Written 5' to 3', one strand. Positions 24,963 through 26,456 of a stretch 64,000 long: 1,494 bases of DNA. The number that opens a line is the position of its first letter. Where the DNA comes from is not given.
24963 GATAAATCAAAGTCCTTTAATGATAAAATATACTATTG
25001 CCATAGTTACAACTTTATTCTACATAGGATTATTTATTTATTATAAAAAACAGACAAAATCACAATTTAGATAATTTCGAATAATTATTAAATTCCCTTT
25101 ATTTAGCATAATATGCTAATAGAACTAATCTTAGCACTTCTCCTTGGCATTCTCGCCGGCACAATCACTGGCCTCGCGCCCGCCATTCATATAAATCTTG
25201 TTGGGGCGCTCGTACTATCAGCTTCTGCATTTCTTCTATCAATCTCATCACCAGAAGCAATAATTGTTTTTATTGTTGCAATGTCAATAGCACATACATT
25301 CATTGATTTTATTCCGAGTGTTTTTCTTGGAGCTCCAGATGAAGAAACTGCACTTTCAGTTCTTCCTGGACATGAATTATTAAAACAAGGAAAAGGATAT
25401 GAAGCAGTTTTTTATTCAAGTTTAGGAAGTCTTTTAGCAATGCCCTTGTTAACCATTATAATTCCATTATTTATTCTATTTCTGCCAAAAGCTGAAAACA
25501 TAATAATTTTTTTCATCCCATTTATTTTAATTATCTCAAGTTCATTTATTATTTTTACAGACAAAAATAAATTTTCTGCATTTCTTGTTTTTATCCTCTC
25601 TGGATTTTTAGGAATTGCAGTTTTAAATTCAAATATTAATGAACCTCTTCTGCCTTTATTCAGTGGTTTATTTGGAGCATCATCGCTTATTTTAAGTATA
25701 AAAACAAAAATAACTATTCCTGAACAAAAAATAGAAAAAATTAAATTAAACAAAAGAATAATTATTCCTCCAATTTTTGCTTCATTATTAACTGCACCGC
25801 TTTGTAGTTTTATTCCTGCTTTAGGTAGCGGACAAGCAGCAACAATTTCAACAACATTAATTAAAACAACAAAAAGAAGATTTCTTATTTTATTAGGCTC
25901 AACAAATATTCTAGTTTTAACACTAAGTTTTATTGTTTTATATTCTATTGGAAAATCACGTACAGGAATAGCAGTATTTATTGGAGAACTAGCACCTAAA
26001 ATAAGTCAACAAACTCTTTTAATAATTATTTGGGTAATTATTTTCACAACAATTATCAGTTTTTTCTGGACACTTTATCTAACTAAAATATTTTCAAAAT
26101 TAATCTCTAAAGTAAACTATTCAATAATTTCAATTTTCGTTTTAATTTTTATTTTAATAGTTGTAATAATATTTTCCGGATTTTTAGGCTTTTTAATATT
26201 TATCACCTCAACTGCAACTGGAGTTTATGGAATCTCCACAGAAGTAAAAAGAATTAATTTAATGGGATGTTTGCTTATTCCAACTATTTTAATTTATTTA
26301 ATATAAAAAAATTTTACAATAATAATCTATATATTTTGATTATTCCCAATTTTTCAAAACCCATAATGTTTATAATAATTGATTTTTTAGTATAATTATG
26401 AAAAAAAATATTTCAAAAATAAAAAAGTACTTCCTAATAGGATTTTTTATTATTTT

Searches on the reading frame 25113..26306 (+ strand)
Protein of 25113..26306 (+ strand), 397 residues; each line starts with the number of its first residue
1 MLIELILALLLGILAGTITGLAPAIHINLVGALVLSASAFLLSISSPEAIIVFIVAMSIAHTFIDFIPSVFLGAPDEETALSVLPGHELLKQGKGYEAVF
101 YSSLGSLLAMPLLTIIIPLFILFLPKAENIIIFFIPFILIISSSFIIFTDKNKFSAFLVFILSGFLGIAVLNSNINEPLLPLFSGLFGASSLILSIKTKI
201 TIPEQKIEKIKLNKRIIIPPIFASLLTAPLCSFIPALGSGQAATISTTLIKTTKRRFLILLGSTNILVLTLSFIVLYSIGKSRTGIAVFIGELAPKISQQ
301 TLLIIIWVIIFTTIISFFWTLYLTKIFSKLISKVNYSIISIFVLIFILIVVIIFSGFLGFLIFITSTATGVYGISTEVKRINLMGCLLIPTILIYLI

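Call 10: search_protein_families(library=pfam, max_evalue=0.001, proteins=[window:25113-26306:+])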
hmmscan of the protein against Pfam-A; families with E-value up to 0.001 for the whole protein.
window:25113-26306:+ (397 aa): 1 family
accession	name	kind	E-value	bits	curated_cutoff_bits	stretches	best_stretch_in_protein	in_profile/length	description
PF01970.21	TctA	-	2.3e-44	152.2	28.9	1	6-384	1-422/423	Tripartite tricarboxylate transporter TctA family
